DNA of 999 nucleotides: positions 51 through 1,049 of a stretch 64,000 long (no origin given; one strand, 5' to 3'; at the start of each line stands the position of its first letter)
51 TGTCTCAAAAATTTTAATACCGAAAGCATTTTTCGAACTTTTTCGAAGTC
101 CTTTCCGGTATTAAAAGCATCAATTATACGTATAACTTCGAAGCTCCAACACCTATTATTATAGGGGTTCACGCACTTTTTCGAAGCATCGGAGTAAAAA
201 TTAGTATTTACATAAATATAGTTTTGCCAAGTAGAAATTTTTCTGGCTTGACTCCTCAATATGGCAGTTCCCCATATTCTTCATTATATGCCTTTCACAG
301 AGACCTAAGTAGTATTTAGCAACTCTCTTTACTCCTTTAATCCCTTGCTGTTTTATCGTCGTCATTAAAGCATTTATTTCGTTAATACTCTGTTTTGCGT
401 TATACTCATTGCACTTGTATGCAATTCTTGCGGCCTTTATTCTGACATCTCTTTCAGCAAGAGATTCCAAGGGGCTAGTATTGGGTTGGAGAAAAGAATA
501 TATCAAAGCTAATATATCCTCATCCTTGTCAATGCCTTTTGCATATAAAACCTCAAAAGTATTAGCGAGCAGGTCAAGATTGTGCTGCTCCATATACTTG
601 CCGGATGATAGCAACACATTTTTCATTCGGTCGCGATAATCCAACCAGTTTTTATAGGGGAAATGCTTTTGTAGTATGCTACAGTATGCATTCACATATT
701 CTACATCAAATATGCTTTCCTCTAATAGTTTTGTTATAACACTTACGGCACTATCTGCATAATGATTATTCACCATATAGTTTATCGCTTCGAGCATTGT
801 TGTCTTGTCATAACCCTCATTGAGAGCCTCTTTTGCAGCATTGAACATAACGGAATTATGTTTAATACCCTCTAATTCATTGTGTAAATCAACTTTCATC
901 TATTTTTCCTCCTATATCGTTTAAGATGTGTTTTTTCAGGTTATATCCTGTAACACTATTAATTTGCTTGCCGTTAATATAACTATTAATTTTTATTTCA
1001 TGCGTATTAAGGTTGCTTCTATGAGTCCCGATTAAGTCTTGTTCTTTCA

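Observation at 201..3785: Orphan three-gene cassette built around a deviant P-loop NTPase: candidate novel defence or element-maintenance module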

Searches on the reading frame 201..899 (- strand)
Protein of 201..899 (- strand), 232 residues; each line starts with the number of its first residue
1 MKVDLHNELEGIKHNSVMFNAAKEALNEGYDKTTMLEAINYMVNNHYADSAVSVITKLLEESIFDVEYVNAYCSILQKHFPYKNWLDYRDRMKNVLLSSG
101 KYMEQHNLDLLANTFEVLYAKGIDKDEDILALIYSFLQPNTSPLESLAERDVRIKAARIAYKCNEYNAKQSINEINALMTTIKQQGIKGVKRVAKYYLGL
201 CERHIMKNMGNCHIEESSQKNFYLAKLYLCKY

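Call 3: search_protein_families(library=pfam, proteins=[window:201-899:-], max_evalue=1)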
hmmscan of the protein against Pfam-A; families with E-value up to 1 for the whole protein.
window:201-899:- (232 aa): 5 families
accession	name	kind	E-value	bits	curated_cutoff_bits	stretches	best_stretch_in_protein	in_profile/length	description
PF19579.4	FtsL_2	-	0.052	13.9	24.6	0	164-219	34-89/100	Bacteriodetes cell division protein (FtsL-like)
PF22373.2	MG491_central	-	0.06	14.1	27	1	26-80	41-92/132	Organelle protein MG491, central domain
PF03201.21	HMD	-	0.06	14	23.1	0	82-130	19-67/97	H2-forming N5,N10-methylene-tetrahydromethanopterin dehydrogenase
PF04253.20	TFR_dimer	-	0.097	13.1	27.1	1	45-104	29-81/121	Transferrin receptor-like dimerisation domain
PF07261.16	DnaB_2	-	0.63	10.2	22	0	162-196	40-73/74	Replication initiation and membrane attachment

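Call 4: search_protein_families(library=phrogs, proteins=[window:201-899:-], max_evalue=1)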
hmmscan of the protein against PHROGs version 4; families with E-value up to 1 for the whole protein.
window:201-899:- (232 aa): 4 families
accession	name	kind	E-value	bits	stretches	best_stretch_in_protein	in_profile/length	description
phrog_10964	-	unknown function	0.034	14.8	0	73-121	74-122/167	-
phrog_5665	-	unknown function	0.15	13.3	1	64-117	5-59/115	-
phrog_5146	-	unknown function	0.21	12.8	0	42-66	1-24/74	-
phrog_22627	-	unknown function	0.4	11.6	1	144-160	31-47/54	-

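Call 5: search_protein_families(library=padloc, proteins=[window:201-899:-], max_evalue=1)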
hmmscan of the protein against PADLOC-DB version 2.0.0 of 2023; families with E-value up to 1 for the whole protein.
window:201-899:- (232 aa): 1 family
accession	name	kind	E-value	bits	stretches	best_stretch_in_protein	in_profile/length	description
PDLC01923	CARF6--CARF_CARF_CARF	-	0.0031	14.6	1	92-180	70-160/299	-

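Call 6: search_protein_families(library=ncbifam, proteins=[window:201-899:-], max_evalue=1)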
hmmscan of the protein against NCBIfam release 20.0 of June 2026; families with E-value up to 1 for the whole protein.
window:201-899:- (232 aa): 0 families

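Call 20: find_homologous_proteins(query=window:201-899:-, max_evalue=0.001)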
Query window:201-899:- (232 aa): 7 proteins with E <= 0.001 among 275 candidates.
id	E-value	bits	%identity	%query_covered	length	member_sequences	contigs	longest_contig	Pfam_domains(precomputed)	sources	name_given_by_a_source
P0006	3.3e-149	513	100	100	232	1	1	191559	-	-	-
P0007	8.7e-133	459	87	100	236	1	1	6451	-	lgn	-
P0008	6.0e-130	450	87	100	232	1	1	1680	-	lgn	-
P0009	6.8e-130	449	86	100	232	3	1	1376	-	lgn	-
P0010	1.1e-125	436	85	98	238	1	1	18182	-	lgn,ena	-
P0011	2.4e-123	428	83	99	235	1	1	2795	-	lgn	-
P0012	7.3e-102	358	85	81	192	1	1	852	-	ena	-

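Call 62: search_protein_families(library=pfam, alignment_id=A5, max_evalue=0.1)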
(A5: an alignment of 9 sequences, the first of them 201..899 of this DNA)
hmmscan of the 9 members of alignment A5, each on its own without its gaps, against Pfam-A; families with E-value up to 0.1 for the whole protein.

A. member 1, window:201-899:- (232 aa): 4 families
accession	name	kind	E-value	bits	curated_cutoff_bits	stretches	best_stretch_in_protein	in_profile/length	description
PF19579.4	FtsL_2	-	0.052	13.9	24.6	0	164-219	34-89/100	Bacteriodetes cell division protein (FtsL-like)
PF22373.2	MG491_central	-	0.06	14.1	27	0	26-80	41-92/132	Organelle protein MG491, central domain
PF03201.21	HMD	-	0.06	14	23.1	0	82-130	19-67/97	H2-forming N5,N10-methylene-tetrahydromethanopterin dehydrogenase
PF04253.20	TFR_dimer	-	0.097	13.1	27.1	0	45-104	29-81/121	Transferrin receptor-like dimerisation domain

B. families by the number of members that match (of 9 scanned): 5 families
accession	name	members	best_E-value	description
PF22373.2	MG491_central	2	0.06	Organelle protein MG491, central domain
PF03201.21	HMD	2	0.06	H2-forming N5,N10-methylene-tetrahydromethanopterin dehydrogenase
PF08158.18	SDA1_HEAT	1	0.005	SDA1, HEAT repeat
PF19579.4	FtsL_2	1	0.052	Bacteriodetes cell division protein (FtsL-like)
PF04253.20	TFR_dimer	1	0.097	Transferrin receptor-like dimerisation domain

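Call 63: search_solved_structures(query=A5, max_evalue=10, show_alignments=1)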
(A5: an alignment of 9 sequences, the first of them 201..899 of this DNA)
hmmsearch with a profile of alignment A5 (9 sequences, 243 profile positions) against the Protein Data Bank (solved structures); distinct sequences matched with E-value up to 10: 2.
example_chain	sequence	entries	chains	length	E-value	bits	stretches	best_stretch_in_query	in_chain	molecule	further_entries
9zdm_A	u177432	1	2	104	0.29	13.8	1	17-99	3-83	RhsFi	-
8g8i_A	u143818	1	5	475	7.1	9.2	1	19-88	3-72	C3HR3_9r_shift4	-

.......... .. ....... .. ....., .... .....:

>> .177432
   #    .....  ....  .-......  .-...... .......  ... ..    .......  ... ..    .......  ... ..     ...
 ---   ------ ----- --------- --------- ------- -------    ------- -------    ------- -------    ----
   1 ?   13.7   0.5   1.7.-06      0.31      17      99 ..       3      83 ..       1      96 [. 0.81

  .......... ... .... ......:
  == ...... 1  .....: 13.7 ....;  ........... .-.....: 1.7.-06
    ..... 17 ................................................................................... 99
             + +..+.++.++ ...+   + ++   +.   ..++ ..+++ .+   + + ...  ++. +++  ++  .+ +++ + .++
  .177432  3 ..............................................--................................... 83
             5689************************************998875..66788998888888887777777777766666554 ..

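Call 64: search_protein_families(library=phrogs, alignment_id=A5, max_evalue=0.1)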
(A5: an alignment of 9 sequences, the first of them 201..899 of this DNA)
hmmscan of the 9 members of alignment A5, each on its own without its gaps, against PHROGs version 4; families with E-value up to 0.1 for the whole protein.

A. member 1, window:201-899:- (232 aa): 1 family
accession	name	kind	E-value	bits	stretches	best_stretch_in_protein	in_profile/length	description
phrog_10964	-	unknown function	0.034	14.8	0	73-121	74-122/167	-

B. families by the number of members that match (of 9 scanned): 4 families
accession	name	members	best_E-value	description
phrog_31367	-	1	0.0086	-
phrog_10964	-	1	0.034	-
phrog_26156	-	1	0.059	head protein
phrog_5146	-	1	0.098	-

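Call 95: find_encoding_contigs(protein=window:201-899:-, flank=10000, max_places=3)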
Protein window:201-899:- (232 aa): no gene with exactly this product is on record in the collection.

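Call 107: search_dna_similar(query=window:201-899:-, collection=plasmids, mode=protein, max_evalue=0.01, max_rows=10)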
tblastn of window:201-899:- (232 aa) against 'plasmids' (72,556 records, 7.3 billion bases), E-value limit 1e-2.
No match.

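Call 108: search_dna_similar(query=window:201-899:-, collection=phages, mode=protein, max_evalue=0.01, max_rows=10)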
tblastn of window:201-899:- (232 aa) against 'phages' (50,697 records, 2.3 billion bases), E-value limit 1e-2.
No match.
